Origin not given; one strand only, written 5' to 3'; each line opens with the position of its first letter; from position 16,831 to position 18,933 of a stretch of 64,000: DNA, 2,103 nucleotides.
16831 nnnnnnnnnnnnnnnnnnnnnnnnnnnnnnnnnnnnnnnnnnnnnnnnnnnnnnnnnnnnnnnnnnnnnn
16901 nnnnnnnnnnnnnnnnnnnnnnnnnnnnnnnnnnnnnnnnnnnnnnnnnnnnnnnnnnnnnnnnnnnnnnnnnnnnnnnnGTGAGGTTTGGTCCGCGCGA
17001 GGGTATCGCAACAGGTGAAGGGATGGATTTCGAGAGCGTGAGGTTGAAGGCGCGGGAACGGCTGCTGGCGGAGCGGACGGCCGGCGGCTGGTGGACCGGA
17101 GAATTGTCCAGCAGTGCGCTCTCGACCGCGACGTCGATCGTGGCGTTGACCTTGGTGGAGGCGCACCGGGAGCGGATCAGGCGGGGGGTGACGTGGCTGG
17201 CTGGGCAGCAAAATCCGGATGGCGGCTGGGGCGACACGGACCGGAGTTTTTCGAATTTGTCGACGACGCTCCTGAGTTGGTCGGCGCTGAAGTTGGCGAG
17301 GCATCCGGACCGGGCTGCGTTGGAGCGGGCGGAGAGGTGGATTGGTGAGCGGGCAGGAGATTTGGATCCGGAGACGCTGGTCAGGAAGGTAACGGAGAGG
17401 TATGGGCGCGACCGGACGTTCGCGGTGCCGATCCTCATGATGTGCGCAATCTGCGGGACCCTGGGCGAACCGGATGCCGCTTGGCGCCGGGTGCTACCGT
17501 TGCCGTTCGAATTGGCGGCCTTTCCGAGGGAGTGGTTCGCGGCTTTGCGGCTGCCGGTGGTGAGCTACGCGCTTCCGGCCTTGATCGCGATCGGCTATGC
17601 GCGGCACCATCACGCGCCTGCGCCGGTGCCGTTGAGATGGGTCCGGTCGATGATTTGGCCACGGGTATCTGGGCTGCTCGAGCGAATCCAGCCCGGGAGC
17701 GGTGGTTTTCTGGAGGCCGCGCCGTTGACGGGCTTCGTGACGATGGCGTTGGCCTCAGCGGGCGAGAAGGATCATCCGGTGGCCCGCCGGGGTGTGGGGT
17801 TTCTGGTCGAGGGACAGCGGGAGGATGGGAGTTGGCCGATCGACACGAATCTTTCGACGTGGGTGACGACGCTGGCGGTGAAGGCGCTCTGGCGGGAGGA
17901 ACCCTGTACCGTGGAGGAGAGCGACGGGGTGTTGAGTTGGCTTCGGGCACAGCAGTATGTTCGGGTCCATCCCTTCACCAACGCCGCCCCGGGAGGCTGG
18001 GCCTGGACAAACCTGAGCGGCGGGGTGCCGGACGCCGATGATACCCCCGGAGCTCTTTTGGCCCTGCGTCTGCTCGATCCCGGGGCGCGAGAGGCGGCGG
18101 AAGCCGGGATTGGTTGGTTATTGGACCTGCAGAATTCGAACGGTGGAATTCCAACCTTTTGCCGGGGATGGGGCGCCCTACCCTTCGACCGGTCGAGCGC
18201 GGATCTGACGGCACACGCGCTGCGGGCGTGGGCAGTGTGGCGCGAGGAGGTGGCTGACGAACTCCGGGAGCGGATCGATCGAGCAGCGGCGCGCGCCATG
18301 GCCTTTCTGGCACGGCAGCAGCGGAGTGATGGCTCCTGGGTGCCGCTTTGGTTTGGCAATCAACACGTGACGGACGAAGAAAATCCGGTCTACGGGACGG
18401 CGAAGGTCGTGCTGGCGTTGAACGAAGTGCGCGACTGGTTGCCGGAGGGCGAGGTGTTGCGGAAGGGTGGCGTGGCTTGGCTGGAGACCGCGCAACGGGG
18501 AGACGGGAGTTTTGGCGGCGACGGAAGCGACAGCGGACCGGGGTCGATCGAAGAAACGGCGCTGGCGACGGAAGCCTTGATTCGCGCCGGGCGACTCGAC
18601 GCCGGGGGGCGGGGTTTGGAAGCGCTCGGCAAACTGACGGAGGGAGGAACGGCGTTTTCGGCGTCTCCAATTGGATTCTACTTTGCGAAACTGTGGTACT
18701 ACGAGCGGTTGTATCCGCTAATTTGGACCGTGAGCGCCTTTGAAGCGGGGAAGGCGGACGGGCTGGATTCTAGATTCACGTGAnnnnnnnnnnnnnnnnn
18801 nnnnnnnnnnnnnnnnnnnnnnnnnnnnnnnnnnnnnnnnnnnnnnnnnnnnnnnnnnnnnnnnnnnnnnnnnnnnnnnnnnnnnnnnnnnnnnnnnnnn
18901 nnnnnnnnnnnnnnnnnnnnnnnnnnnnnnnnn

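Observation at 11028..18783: Seven-gene co-directional block linking a lipoyl-carrier/radical-SAM/Fe-S redox module to a prenyl synthase and two terpene-cyclase-fold proteins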

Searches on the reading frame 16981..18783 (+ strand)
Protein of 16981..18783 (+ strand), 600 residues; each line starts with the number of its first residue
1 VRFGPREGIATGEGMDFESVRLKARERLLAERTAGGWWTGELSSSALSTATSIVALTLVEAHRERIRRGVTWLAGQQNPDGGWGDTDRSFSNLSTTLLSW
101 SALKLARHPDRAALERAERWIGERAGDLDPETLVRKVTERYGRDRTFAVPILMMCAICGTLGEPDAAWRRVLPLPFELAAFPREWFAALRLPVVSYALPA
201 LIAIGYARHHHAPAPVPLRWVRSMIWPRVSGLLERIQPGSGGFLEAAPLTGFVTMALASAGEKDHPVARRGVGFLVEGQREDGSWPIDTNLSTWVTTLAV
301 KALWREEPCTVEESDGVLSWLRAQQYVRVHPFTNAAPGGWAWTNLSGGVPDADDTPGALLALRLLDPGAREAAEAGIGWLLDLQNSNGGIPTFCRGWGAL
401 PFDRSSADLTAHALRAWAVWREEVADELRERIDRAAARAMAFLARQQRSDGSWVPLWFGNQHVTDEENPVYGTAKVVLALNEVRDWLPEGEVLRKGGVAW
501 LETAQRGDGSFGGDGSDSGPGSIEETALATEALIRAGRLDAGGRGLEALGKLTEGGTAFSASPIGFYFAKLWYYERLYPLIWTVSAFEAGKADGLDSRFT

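Call 3: search_protein_families(library=pfam, proteins=[window:16981-18783:+], max_evalue=0.01)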
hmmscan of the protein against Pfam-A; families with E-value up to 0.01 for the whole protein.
window:16981-18783:+ (600 aa): 5 families
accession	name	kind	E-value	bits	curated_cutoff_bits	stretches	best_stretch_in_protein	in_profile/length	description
PF13243.12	SQHop_cyclase_C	-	5.2e-33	114.9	26.1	3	293-539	4-262/319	Squalene-hopene cyclase C-terminal domain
PF13249.12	SQHop_cyclase_N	-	5.9e-18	65.5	26.2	1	23-126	3-108/291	Squalene-hopene cyclase N-terminal domain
PF00432.27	Prenyltrans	-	4e-08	33.5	26.5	1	359-535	36-191/304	Prenyltransferase alpha-alpha toroid domain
PF07678.20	TED_complement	-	1.2e-07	31.6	22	0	397-487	82-169/312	A-macroglobulin TED domain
PF09492.16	Pec_lyase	-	0.0022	17.7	22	0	370-393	61-84/292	Pectic acid lyase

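Call 4: search_protein_families(library=ncbifam, proteins=[window:16981-18783:+], max_evalue=0.01)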
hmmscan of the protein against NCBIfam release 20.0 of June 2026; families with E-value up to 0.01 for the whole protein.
window:16981-18783:+ (600 aa): 6 families
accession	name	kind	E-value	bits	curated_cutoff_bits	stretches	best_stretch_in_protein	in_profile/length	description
TIGR01787.1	squalene_cyclas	subfamily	1.2e-34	119.9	322.7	3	291-541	294-565/622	squalene/oxidosqualene cyclases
TIGR01507.1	hopene_cyclase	equivalog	2.7e-30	105.3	431.1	3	318-516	345-546/640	squalene--hopene cyclase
TIGR03463.1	osq_cycl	subfamily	1e-24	86.8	851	3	403-514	446-547/634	2,3-oxidosqualene cyclase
NF053823.1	SCO2321_fam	equivalog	5.1e-20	71.7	300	2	48-108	103-163/405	SCO2321 family membrane protein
TIGR04277.1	squa_tetra_cyc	equivalog_domain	1.1e-06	27.5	500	0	349-397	361-409/624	tetrahymanol synthase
TIGR02474.1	pec_lyase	equivalog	0.0089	15.7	189.8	0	370-395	67-92/295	pectate lyase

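Call 6: find_encoding_contigs(protein=window:16981-18783:+, flank=10000, max_places=6)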
Protein window:16981-18783:+ (600 aa): no gene with exactly this product is on record in the collection.

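Call 7: find_homologous_proteins(query=window:16981-18783:+, max_evalue=0.00001)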
Query window:16981-18783:+ (600 aa): 8000 proteins with E <= 0.00001 among 8000 candidates; the best 120 are listed.
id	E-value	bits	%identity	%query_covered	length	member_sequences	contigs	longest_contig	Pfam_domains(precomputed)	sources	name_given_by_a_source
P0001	0.0e+0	1334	100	98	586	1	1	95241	PF07678.21,PF13243.13,PF00432.28,PF13249.13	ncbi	-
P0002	3.4e-247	840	-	-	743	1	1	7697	PF07678.21,PF13243.13,PF13249.13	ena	-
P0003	5.4e-226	770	64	95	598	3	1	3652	PF09492.17,PF07678.21,PF13243.13,PF00432.28,PF13249.13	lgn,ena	-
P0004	7.7e-226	769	62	96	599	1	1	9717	PF07678.21,PF13243.13,PF00432.28,PF13249.13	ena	-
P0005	6.3e-221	753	64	96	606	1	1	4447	PF07678.21,PF13243.13,PF00432.28,PF13249.13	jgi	jgi:squalene-hopene/tetraprenyl-beta-curcumene cyclase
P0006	1.1e-220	752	64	96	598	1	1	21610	PF13243.13,PF13249.13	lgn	-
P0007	5.3e-219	747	63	97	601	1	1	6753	PF07678.21,PF13243.13,PF00432.28,PF13249.13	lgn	-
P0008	1.7e-218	745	60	96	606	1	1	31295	PF07678.21,PF13243.13,PF00432.28,PF13249.13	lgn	-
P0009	3.9e-218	744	60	95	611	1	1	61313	PF07678.21,PF13243.13,PF00432.28,PF13249.13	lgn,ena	-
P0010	4.2e-218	744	63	96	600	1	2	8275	PF13243.13,PF13249.13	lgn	-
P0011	5.3e-218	743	59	96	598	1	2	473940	PF07678.21,PF13243.13,PF00432.28,PF13249.13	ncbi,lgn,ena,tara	tara:strand:+ start:4036 stop:5832 length:1797 start_codon:yes stop_codon:yes gene_type:complete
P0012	3.3e-217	741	61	93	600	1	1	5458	PF07678.21,PF13243.13,PF00432.28,PF13249.13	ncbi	-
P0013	1.4e-216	739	61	96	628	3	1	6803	PF07678.21,PF13243.13,PF00432.28,PF13249.13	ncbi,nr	ncbi:MAG: squalene--hopene cyclase [Verrucomicrobiae bacterium]|nr:squalene--hopene cyclase [Verruco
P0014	2.5e-216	738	63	94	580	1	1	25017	PF07678.21,PF13243.13,PF00432.28,PF13249.13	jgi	jgi:squalene-hopene/tetraprenyl-beta-curcumene cyclase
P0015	3.1e-215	734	62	95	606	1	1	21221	PF07678.21,PF13243.13,PF00432.28,PF13249.13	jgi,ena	-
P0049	7.2e-206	703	60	94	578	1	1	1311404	PF13243.13,PF00432.28,PF13249.13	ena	-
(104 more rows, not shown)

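Call 8: find_encoding_contigs(protein=P0011, flank=10000, max_places=2)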
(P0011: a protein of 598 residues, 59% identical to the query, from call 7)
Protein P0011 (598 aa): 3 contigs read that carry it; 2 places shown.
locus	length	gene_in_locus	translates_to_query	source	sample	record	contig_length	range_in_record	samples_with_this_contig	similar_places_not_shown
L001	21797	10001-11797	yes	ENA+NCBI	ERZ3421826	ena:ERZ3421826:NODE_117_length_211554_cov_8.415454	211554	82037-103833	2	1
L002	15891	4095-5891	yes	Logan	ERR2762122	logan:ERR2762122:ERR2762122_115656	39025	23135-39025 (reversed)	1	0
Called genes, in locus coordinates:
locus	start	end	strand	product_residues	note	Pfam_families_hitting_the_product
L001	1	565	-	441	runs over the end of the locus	PF00749:tRNA-synt_1c, PF19269:Anticodon_2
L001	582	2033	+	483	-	PF00375:SDF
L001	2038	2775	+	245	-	PF04367:DUF502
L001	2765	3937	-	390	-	PF12704:MacB_PCD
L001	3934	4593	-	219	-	PF00005:ABC_tran, PF02463:SMC_N (weak), PF13191:AAA_16 (faint), PF13604:AAA_30 (faint), PF13304:AAA_21 (weak)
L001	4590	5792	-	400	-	-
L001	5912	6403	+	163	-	-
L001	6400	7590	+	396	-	PF13529:Peptidase_C39_2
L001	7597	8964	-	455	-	PF00884:Sulfatase, PF01663:Phosphodiest, PF16347:SGSH_C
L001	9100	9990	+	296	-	PF00432:Prenyltrans (faint)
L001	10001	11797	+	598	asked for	PF00432:Prenyltrans (faint), PF07678:TED_complement (faint), PF13243:SQHop_cyclase_C, PF13249:SQHop_cyclase_N, PF13243:SQHop_cyclase_C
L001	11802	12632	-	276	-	PF01261:AP_endonuc_2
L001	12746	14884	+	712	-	PF03983:SHD1, PF07583:PSCyt2, PF07587:PSD1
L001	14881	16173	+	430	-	PF07394:DUF1501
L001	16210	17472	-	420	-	-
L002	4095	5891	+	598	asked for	PF00432:Prenyltrans (faint), PF07678:TED_complement (faint), PF13243:SQHop_cyclase_C, PF13249:SQHop_cyclase_N, PF13243:SQHop_cyclase_C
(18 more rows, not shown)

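Call 9: find_encoding_contigs(protein=P0049, flank=10000, max_places=2)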
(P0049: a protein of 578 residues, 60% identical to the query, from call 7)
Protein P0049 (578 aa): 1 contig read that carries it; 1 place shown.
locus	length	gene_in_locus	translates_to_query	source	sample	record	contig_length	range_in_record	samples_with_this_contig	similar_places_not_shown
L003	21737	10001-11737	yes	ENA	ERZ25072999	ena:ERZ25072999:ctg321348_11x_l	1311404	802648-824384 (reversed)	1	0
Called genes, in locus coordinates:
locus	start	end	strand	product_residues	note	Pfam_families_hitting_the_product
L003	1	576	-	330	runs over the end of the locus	-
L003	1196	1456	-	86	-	-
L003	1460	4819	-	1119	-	PF07591:PT-HINT, PF13403:Hint_2 (weak)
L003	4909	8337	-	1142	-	PF20703:nSTAND1, PF00515:TPR_1 (faint), PF07719:TPR_2 (faint), PF13181:TPR_8 (faint), PF13424:TPR_12 (faint), PF13174:TPR_6 (faint)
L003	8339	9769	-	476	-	PF13289:SIR2_2, PF13676:TIR_2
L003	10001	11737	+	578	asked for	PF00432:Prenyltrans (faint), PF13243:SQHop_cyclase_C, PF13249:SQHop_cyclase_N, PF13243:SQHop_cyclase_C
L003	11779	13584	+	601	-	PF00884:Sulfatase, PF16347:SGSH_C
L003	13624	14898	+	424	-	PF01595:CNNM, PF00571:CBS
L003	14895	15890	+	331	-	PF20030:bpMoxR, PF05496:RuvB_N (faint), PF00004:AAA (weak), PF07726:AAA_3, PF07728:AAA_5, PF17863:AAA_lid_2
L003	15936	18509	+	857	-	PF13385:Laminin_G_3, PF07635:PSCyt1, PF07626:PSD3, PF07637:PSD5, PF07631:PSD4, PF07627:PSCyt3, PF07624:PSD2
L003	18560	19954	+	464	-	PF07586:HXXSHH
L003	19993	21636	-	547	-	PF00474:SSF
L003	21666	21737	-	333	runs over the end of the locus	PF00701:DHDPS (weak)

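Call 19: search_solved_structures(query=window:16981-18783:+, max_evalue=0.001, show_alignments=1)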
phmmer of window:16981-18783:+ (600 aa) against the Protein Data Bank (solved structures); distinct sequences matched with E-value up to 0.001: 5.
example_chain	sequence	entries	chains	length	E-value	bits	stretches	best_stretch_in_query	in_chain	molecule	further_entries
1gsz_A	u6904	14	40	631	1.5e-20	76.2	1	230-481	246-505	SQUALENE--HOPENE CYCLASE | SQUALENE-HOPENE CYCLASE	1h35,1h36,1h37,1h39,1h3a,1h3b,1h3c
3sqc_A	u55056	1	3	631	1.7e-19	72.7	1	230-481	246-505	SQUALENE--HOPENE CYCLASE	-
2sqc_A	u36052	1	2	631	2.7e-19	72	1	230-481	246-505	SQUALENE-HOPENE CYCLASE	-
1w6j_A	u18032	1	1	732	5.9e-07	31.3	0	35-126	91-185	LANOSTEROL SYNTHASE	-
1w6k_A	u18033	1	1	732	6.1e-07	31.2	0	35-126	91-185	LANOSTEROL SYNTHASE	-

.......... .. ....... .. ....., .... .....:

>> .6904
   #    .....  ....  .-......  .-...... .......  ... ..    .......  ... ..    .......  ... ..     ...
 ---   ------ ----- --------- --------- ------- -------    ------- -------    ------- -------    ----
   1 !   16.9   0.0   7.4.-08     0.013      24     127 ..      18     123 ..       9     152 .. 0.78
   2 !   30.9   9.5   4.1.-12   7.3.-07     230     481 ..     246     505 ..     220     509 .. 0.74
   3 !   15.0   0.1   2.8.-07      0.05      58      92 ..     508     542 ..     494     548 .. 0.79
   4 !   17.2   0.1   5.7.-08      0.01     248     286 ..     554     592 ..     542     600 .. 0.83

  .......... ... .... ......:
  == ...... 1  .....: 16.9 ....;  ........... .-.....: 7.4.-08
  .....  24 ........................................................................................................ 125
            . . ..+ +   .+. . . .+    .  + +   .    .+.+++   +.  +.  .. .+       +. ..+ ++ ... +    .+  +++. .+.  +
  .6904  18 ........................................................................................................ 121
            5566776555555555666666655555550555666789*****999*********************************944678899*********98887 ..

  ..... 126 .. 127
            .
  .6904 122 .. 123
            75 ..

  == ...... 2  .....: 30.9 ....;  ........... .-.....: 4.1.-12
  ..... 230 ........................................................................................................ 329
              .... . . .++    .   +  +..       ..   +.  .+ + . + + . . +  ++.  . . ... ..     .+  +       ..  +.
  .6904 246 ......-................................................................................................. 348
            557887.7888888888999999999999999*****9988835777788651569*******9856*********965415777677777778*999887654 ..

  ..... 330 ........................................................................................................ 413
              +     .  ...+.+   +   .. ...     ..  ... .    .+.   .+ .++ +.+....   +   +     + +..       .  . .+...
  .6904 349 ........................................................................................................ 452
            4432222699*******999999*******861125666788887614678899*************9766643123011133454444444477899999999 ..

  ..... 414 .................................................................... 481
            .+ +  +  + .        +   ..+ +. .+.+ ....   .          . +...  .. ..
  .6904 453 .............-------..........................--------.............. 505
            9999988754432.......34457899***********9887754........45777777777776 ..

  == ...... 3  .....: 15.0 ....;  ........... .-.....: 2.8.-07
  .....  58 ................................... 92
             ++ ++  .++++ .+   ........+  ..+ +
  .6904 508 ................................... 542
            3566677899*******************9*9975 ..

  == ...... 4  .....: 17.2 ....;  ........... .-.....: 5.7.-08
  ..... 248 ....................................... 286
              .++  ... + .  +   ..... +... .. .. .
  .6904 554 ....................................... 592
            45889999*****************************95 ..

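Call 52: find_related_loci(query=window:16981-18783:+, collection=metagenome_contigs, flank=10000)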
Query window:16981-18783:+ (600 aa) in metagenome_contigs; peptide patterns used: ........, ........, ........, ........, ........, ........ (x = any residue, [..] = any of these).
600 stretches matched a pattern (row limit reached: there are more); 562 encode a relative of the query (tblastn E <= 1e-3); the best 80 are kept; 80 distinct loci.
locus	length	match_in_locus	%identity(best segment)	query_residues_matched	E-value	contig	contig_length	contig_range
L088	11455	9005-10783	56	2-588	0e+0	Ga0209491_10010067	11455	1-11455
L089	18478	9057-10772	58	23-588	0e+0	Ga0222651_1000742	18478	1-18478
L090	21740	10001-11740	57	23-587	0e+0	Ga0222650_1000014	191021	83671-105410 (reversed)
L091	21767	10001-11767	58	13-589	0e+0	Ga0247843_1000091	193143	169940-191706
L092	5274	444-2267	55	5-587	0e+0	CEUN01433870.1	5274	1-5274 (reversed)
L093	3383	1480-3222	58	15-588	0e+0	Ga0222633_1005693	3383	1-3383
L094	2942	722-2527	55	15-587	0e+0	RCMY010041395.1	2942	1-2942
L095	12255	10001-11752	57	23-598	0e+0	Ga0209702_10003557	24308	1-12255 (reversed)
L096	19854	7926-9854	53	17-598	0e+0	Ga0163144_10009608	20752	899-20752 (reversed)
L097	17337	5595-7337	56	16-592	0e+0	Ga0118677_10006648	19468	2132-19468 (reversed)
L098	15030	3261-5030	56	28-587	0e+0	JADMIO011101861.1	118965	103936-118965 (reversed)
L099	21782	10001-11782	54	17-587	0e+0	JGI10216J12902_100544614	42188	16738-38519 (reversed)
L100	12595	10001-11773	56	23-587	0e+0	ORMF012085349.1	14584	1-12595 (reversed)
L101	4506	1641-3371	57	29-584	0e+0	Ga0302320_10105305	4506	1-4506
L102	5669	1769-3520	54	22-587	0e+0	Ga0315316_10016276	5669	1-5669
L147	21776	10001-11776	54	17-587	3e-175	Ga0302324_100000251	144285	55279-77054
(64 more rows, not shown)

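Call 56: search_protein_families(library=pfam, proteins=[L088:1973-2209:+, L147:20394-20672:-], max_evalue=0.1)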
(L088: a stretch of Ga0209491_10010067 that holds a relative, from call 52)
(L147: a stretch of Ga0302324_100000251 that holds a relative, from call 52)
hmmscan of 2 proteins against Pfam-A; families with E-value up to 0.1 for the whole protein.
L088:1973-2209:+ (78 aa): 1 family
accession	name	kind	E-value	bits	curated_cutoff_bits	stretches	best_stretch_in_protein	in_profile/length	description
PF23796.1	DUF7174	-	0.054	13.6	27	1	7-48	93-135/153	Family of unknown function (DUF7174)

L147:20394-20672:- (92 aa): 1 family
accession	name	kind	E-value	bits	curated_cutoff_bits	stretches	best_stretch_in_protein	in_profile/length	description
PF12205.13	GIT1_C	-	0.083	13.6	25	1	30-71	28-69/110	G protein-coupled receptor kinase-interacting protein 1 C term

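Call 57: search_protein_families(library=ncbifam, proteins=[L088:737-1972:+, L088:1973-2209:+], max_evalue=0.001)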
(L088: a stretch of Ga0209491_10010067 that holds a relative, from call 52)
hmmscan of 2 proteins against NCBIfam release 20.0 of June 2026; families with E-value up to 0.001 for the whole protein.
L088:737-1972:+ (411 aa): 20 families
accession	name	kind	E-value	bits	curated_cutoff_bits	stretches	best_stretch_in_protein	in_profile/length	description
TIGR03402.1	FeS_nifS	equivalog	1.1e-69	235.1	530.75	1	28-388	2-369/379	cysteine desulfurase NifS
TIGR03235.1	DNA_S_dndA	equivalog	3.4e-54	184.5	480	1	28-368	1-352/353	cysteine desulfurase DndA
TIGR03403.1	nifS_epsilon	equivalog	8.4e-47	159.8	587.7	1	28-368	2-352/382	NifS family cysteine desulfurase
NF002806.0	PRK02948.1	subfamily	1.6e-44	152.4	304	1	28-392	3-375/381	IscS subfamily cysteine desulfurase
NF010611.0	PRK14012.1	equivalog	2.8e-40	138.5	548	1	26-358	6-348/406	IscS subfamily cysteine desulfurase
TIGR02006.1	IscS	equivalog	2e-39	135.7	643.2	1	27-358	5-344/402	IscS subfamily cysteine desulfurase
TIGR01979.1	sufS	subfamily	3.7e-23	82.1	475.1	1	27-238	20-235/403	SufS family cysteine desulfurase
TIGR04343.1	egtE_PLP_lyase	equivalog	2.4e-17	62.8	400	1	58-248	44-216/370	ergothioneine biosynthesis PLP-dependent enzyme EgtE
TIGR01977.1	am_tr_V_EF2568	hypoth_equivalog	7.8e-16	58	377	1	28-237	2-213/376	cysteine desulfurase family protein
NF041166.1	f2_encap_cargo1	exception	3.4e-15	56.2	800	1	63-234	284-458/623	family 2A encapsulin nanocompartment cargo protein cysteine desulfurase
NF006791.0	PRK09295.1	equivalog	6.5e-12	45.2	661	1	57-236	56-238/406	cysteine desulfurase SufS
TIGR01976.1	am_tr_V_VC1184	hypoth_equivalog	7.8e-10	38.6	352.35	1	28-239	21-234/401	cysteine desulfurase-like protein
NF008126.0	PRK10874.1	equivalog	2.8e-09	36.6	607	1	60-234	55-232/401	cysteine desulfurase CsdA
TIGR03392.1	FeS_syn_CsdA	equivalog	1.1e-08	34.7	493.6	1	61-234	53-229/398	cysteine desulfurase CsdA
TIGR02539.1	SepCysS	equivalog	2.3e-06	26.9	365.25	1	71-231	54-218/370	O-phospho-L-seryl-tRNA:Cys-tRNA synthase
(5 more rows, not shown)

L088:1973-2209:+ (78 aa): 0 families

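Call 67: predict_structure(alignment_id=A2)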
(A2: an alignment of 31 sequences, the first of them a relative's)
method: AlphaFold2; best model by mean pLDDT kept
length: 417 residues; sequences in the alignment: 31
mean_pLDDT: 85.5   pTM: 0.85
mean pLDDT of the five models: 85.5, 82.6, 82.1, 81.8, 81.3
residues with pLDDT >= 90: 230; 70-90: 141; 50-70: 28; < 50: 18
segments of 3 or more residues with pLDDT < 50: 401-417
pLDDT, mean of each block of 10 residues (from residue 1): 87 95 93 93 91 71 53 77 94 91 85 96 92 97 94 74 81 97 93 91 94 91 76 90 94 89 89 83 83 86 92 93 90 93 88 83 85 92 89 77 38 38
secondary structure, 60 per line:
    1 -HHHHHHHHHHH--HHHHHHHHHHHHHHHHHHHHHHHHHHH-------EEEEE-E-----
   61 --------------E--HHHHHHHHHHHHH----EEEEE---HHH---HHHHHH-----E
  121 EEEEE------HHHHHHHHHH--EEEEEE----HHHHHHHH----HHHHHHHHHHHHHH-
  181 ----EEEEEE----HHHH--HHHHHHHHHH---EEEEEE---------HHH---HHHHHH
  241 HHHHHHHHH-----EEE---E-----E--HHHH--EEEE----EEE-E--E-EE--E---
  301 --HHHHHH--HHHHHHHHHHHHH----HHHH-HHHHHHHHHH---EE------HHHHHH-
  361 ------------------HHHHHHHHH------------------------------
elements in order: H2-12 H15-41 E49-53 H78-90 E95-99 H109-114 E120-125 H132-141 E144-149 H154-161 H166-179 E185-190 H195-198 H201-210 E214-219 H235-249 E255-257 H270-273 E276-279 E284-286 H303-308 H311-323 H328-331 H333-342 H354-359 H379-387
